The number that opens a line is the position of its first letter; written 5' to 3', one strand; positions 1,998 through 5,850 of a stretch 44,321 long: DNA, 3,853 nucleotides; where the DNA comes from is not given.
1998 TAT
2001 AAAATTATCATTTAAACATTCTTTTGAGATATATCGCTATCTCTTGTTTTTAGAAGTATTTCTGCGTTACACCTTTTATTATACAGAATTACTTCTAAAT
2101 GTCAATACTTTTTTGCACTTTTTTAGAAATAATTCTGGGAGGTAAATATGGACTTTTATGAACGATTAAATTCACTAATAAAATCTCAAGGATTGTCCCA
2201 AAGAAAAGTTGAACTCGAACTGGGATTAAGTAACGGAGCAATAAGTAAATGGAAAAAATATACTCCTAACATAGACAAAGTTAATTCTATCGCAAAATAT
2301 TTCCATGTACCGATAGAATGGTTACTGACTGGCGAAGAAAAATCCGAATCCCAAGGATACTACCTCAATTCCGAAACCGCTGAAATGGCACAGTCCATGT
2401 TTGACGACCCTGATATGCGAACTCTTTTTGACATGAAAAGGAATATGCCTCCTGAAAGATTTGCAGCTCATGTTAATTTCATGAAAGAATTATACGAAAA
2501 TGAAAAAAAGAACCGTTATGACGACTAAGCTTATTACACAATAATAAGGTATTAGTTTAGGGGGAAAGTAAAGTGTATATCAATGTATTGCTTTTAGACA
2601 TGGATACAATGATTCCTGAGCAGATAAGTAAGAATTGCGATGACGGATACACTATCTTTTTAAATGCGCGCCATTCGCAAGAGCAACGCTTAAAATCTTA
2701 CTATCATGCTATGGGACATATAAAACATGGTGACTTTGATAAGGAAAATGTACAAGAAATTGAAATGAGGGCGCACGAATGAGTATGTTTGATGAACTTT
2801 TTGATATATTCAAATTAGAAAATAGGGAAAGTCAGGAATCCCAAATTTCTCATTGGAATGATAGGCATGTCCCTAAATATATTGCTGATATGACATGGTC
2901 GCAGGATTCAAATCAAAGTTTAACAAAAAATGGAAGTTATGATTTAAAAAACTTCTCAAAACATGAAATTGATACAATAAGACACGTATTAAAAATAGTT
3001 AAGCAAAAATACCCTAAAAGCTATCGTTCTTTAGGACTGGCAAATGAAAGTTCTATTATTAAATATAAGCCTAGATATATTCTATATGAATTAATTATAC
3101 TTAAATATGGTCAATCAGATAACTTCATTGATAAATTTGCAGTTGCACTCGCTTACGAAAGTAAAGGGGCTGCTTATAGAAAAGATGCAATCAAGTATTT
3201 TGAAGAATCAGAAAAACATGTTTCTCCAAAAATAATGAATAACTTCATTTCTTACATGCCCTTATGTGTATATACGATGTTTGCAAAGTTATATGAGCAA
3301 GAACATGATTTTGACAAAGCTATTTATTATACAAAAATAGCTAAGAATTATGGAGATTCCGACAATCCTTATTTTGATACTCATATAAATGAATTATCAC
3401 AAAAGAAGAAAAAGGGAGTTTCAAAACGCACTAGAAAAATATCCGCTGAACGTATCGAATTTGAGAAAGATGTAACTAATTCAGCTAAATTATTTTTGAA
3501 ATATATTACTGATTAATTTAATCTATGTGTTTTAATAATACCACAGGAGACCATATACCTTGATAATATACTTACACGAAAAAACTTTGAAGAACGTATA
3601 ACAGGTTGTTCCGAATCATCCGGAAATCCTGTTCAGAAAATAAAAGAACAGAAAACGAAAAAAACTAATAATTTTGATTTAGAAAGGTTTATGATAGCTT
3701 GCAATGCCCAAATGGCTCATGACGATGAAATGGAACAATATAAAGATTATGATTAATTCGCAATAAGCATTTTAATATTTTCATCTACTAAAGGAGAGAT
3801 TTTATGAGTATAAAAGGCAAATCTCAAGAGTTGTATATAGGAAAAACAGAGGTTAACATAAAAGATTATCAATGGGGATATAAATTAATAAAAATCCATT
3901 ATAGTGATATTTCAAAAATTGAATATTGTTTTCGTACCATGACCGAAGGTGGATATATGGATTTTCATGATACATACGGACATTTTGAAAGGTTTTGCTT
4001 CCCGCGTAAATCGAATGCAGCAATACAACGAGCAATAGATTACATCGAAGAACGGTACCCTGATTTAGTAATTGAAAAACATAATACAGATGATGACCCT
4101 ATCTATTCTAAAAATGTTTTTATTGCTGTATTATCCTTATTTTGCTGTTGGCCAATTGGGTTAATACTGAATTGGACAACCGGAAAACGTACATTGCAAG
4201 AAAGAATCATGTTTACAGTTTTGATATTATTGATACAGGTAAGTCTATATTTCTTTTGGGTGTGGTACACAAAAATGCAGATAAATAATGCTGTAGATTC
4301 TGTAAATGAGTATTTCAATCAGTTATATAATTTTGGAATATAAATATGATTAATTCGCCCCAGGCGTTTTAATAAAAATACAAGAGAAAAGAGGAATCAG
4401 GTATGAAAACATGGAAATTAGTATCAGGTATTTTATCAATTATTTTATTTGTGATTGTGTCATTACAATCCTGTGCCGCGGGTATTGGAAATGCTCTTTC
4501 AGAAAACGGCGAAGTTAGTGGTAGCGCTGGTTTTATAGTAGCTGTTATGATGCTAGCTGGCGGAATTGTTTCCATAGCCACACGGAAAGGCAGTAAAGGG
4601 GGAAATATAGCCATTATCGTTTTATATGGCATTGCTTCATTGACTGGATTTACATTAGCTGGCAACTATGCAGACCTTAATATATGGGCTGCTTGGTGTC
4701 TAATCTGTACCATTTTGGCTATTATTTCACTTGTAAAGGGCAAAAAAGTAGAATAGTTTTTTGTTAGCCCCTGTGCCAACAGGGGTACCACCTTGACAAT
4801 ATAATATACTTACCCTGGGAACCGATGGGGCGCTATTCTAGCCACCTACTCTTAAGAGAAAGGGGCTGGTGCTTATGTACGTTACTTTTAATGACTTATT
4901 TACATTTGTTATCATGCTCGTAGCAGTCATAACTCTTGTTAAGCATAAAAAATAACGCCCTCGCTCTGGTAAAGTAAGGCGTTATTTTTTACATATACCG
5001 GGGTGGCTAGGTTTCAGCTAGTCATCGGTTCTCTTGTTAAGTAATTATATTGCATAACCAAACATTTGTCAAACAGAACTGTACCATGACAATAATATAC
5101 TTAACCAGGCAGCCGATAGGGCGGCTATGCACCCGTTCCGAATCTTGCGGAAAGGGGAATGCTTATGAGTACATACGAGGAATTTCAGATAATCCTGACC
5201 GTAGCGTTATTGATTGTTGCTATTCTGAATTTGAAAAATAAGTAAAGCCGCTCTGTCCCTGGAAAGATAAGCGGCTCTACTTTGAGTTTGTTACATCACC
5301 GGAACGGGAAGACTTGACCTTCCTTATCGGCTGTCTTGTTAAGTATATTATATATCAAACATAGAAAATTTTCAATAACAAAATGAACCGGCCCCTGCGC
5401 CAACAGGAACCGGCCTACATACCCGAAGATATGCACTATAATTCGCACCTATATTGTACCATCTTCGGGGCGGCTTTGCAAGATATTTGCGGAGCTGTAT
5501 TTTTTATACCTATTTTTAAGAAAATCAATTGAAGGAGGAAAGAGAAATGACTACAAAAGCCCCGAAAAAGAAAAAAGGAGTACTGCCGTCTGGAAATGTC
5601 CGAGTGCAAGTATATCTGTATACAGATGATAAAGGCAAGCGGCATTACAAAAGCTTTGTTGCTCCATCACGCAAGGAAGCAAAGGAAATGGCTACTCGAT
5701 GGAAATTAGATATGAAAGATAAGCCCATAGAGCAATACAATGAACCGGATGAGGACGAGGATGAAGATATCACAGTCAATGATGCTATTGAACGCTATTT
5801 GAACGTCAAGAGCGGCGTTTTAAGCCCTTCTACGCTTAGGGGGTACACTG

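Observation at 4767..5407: Twin type I toxin-antitoxin cassettes (Hol-Tox/Fst-like 26-aa peptides with convergent antisense promoters) bracketed by a 17-bp repeat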

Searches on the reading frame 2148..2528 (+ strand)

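Call 62: search_protein_families(library=phrogs, proteins=[window:2148-2528:+], max_evalue=0.001)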
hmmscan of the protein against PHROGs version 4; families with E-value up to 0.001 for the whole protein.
window:2148-2528:+ (126 aa): 11 families
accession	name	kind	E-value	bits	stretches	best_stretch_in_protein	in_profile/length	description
phrog_8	-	transcription regulation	1.3e-20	75.1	1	1-108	75-179/346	transcriptional regulator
phrog_4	-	transcription regulation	1.5e-13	51.6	1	1-70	135-202/400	transcriptional repressor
phrog_2328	-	transcription regulation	9.5e-10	39.4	1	2-68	15-83/128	transcriptional repressor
phrog_3037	-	transcription regulation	3e-09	38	1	4-70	28-85/189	transcriptional repressor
phrog_18248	-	transcription regulation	3e-09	37.4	1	1-68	1-68/264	transcriptional regulator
phrog_3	-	transcription regulation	4.8e-09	37.5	1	1-81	87-170/430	transcriptional repressor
phrog_2967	-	transcription regulation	5.6e-09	36.9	1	2-87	10-92/225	transcriptional regulator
phrog_2439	-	transcription regulation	5.4e-05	23.2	1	5-76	10-84/367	transcriptional regulator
phrog_296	-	integration and excision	0.00037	20.3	1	1-59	226-280/626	DNA transposition protein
phrog_1373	-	transcription regulation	0.00051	21.1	1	5-75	66-138/166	transcriptional regulator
phrog_147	-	transcription regulation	0.0008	20.7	0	2-67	4-74/100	transcriptional regulator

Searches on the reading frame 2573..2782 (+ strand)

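Call 62: search_protein_families(library=phrogs, proteins=[window:2573-2782:+], max_evalue=0.001)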
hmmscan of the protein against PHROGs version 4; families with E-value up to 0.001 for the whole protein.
window:2573-2782:+ (69 aa): 3 families
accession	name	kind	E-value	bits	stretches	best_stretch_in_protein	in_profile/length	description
phrog_20886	-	unknown function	3.5e-23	82.1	1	3-69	3-70/72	-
phrog_20936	-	unknown function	1.4e-07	32.8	1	1-60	4-64/91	-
phrog_87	-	other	4.5e-05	24.3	1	23-59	69-105/227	metallo-protease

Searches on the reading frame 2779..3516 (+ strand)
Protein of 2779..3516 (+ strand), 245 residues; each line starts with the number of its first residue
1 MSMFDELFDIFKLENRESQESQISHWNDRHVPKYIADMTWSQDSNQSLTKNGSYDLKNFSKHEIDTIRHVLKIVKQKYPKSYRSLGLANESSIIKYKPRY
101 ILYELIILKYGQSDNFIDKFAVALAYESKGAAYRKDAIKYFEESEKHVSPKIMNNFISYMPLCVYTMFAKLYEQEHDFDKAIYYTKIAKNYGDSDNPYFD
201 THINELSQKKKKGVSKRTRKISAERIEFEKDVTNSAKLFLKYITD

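Call 6: search_protein_families(library=pfam, proteins=[window:2779-3516:+], max_evalue=10)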
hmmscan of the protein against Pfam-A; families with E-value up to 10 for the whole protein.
window:2779-3516:+ (245 aa): 1 family
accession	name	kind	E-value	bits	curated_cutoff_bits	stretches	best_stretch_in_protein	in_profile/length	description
PF20856.2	SdbC_C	-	0.084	13.5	27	1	165-209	4-47/70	SdbC, C-terminal domain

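Call 62: search_protein_families(library=phrogs, proteins=[window:2779-3516:+], max_evalue=0.001)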
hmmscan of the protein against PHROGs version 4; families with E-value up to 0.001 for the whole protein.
window:2779-3516:+ (245 aa): 0 families

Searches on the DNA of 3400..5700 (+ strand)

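Call 3: search_rna_families(source=window, start=3400, end=5700, threshold=evalue, max_evalue=10, show_alignments=3)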
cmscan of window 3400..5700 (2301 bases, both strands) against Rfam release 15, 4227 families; matches with E-value up to 10: 4.
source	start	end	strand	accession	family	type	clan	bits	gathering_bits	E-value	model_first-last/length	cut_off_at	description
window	3715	3793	+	RF01176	snR78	Gene; snRNA; snoRNA; CD-box;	CL00063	23.6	48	1.2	1-82/82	no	Small nucleolar RNA snR78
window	3592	3679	+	RF01177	snR67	Gene; snRNA; snoRNA; CD-box;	CL00053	17.3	55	1.9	1-83/83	no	Small nucleolar RNA snR67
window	4081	4203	-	RF04338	Plastid-psbJ-2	Cis-reg;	CL00152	16.7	65.6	5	1-144/144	no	Plastid-psbJ-2 3UTR RNA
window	3897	3990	+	RF01505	Afu_264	Gene; snRNA; snoRNA; CD-box;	-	15.6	40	8.2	1-103/103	no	A. fumigatus snoRNA Afu_264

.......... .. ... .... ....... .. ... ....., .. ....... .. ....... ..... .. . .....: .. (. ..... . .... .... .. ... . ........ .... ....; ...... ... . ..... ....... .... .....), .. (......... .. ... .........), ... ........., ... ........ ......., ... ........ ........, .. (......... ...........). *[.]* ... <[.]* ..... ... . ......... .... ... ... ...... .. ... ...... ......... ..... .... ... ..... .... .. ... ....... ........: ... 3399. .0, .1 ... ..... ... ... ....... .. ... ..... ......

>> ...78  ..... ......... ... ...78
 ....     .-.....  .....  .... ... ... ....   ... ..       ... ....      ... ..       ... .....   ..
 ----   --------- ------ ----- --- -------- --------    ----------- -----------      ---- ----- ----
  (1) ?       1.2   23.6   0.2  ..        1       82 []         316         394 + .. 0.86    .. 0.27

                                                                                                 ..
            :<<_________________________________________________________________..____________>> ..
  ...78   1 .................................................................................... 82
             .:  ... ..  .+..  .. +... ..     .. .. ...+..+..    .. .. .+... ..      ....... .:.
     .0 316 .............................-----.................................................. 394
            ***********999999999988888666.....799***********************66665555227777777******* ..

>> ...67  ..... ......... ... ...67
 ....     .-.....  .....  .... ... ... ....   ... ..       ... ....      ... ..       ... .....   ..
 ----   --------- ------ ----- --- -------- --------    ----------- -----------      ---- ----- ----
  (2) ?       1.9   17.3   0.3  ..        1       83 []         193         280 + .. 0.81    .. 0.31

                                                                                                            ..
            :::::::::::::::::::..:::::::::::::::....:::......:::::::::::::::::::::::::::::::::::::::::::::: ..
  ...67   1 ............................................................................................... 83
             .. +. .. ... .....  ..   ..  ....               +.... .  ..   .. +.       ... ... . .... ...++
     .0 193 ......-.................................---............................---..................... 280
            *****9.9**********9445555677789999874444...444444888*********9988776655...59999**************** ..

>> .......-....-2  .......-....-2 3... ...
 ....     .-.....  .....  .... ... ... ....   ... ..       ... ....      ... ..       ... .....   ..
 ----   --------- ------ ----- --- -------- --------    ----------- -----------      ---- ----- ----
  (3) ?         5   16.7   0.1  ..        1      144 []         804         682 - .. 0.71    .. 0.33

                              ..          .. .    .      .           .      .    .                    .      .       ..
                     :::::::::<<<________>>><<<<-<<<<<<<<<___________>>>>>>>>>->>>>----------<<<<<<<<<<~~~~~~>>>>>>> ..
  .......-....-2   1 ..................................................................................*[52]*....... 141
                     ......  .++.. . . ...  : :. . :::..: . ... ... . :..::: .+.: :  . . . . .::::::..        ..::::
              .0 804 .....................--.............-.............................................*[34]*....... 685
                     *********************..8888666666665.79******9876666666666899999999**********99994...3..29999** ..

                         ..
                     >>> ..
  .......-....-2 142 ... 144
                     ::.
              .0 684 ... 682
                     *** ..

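Call 7: search_dna_similar(query=window:4760-5420:+, collection=phages, mode=distant, max_evalue=0.01)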
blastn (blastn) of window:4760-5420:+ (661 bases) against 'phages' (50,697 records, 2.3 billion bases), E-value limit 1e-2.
Records with a match: 1; places in all: 1; records where one place covers at least 80% of the query: 0.
Best place of each record, by identity: 80-90% 1.
By first word of the organism name: Blautia 1.
By host as written in the record: Blautia coccoides 1.
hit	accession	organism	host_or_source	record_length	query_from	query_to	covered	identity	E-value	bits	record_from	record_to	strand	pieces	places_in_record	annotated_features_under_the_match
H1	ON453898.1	Blautia phage Montmirail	Blautia coccoides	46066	607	655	7%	87.8%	3e-6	60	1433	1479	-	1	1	hypothetical protein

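Call 69: get_annotated_region(hit=H1, flank=2500)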
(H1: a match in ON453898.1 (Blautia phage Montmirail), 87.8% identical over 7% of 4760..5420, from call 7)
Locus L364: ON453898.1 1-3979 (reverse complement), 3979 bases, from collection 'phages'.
description: Blautia phage Montmirail, complete genome.
organism: Blautia phage Montmirail (NCBI taxid 2951970)
taxonomy: Viruses
host: Blautia coccoides; source: feces; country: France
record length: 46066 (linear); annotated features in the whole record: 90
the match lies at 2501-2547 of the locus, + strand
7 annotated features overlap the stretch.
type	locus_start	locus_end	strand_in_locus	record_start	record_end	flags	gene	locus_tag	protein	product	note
CDS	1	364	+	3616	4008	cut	-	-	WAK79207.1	transcriptional regulator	rasttk_feature_creation_tool=/opt/patric-common/ runtime/bin/phanotate version 1.5.0; HHpred against PHROGS v3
CDS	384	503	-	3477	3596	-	-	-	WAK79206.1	hypothetical protein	rasttk_feature_creation_tool=/opt/patric-common/ runtime/bin/phanotate version 1.5.0; ...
CDS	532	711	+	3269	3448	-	-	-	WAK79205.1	hypothetical protein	rasttk_feature_creation_tool=/opt/patric-common/ runtime/bin/phanotate version 1.5.0; ...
CDS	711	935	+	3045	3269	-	-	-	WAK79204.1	hypothetical protein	rasttk_feature_creation_tool=/opt/patric-common/ runtime/bin/phanotate version 1.5.0; ...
CDS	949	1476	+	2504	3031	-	-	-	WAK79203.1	hypothetical protein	rasttk_feature_creation_tool=/opt/patric-common/ runtime/bin/phanotate version 1.5.0; ...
CDS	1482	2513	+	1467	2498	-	-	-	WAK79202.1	hypothetical protein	rasttk_feature_creation_tool=/opt/patric-common/ runtime/bin/phanotate version 1.5.0; ...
CDS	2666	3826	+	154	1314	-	-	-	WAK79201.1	integrase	rasttk_feature_creation_tool=/opt/patric-common/ runtime/bin/phanotate version 1.5.0; HHpred against PHROGS v3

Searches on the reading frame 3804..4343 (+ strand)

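Call 6: search_protein_families(library=pfam, proteins=[window:3804-4343:+], max_evalue=10)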
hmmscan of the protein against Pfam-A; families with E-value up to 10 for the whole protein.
window:3804-4343:+ (179 aa): 1 family
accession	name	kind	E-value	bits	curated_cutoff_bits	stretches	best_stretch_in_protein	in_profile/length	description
PF10348.14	DUF2427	-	0.035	14.3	23.8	1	105-151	22-68/105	Domain of unknown function (DUF2427)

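Call 62: search_protein_families(library=phrogs, proteins=[window:3804-4343:+], max_evalue=0.001)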
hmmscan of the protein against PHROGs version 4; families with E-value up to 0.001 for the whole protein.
window:3804-4343:+ (179 aa): 0 families

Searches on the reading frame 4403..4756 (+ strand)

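Call 6: search_protein_families(library=pfam, proteins=[window:4403-4756:+], max_evalue=10)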
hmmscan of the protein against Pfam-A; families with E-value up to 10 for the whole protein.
window:4403-4756:+ (117 aa): 2 families
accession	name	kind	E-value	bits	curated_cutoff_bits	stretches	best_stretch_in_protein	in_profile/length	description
PF01757.29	Acyl_transf_3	-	0.18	11.3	31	1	12-110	152-256/326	Acyltransferase domain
PF03739.19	LptF_LptG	-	0.43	10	27.9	1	43-108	278-347/353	Lipopolysaccharide export system permease LptF/LptG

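Call 62: search_protein_families(library=phrogs, proteins=[window:4403-4756:+], max_evalue=0.001)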
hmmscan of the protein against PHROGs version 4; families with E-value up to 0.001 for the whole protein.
window:4403-4756:+ (117 aa): 1 family
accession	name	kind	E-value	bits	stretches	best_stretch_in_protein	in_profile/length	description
phrog_9418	-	unknown function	4.7e-41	141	1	1-116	1-115/120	-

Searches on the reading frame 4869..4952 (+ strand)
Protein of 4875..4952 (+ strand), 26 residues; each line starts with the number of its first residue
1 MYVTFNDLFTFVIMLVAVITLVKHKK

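Call 6: search_protein_families(library=pfam, proteins=[window:4875-4952:+], max_evalue=10)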
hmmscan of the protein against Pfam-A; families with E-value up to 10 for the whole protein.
seq(26 aa): 0 families

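Call 9: search_protein_families(library=ncbifam, proteins=[window:4875-4952:+, window:4869-4952:+], max_evalue=10)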
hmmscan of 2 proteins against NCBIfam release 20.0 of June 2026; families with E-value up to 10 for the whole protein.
seq(26 aa): 0 families

seq(28 aa): 0 families

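Call 52: search_dna_similar(query=window:4875-4952:+, collection=phages, mode=protein, max_evalue=1, max_rows=30)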
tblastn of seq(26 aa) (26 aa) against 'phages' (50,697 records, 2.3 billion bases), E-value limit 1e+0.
No match.

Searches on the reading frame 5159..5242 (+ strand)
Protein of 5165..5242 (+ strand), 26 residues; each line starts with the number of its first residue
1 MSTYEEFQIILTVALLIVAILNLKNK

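Call 6: search_protein_families(library=pfam, proteins=[window:5165-5242:+], max_evalue=10)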
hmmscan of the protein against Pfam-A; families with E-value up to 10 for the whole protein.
seq(26 aa): 2 families
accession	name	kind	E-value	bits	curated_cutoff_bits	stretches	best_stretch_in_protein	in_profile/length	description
PF16935.10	Hol_Tox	-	0.0021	18.3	23.3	1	1-24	1-24/34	Putative Holin-like Toxin (Hol-Tox)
PF14341.11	PilX_N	-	0.14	12.6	25.5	1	9-24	3-18/51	PilX N-terminal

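Call 9: search_protein_families(library=ncbifam, proteins=[window:5165-5242:+, window:5159-5242:+], max_evalue=10)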
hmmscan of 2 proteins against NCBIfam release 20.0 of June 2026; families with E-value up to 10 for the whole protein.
seq(26 aa): 0 families

seq(28 aa): 0 families

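Call 23: search_protein_families(library=pfam, alignment_id=A1, max_evalue=0.01)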
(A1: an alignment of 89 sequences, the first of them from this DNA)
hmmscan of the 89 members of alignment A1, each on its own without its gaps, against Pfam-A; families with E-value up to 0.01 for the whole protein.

A. member 1, seq(26 aa): 1 family
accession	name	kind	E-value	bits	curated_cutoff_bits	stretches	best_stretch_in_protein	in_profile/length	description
PF16935.10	Hol_Tox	-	0.0021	18.3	23.3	1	1-24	1-24/34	Putative Holin-like Toxin (Hol-Tox)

B. families by the number of members that match (of 89 scanned): 1 family
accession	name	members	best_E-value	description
PF16935.10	Hol_Tox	46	3.1e-09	Putative Holin-like Toxin (Hol-Tox)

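Call 51: search_dna_similar(query=window:5165-5242:+, collection=phages, mode=protein, max_evalue=1, max_rows=30)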
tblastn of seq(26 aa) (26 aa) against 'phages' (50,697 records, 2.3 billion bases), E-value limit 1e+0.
No match.
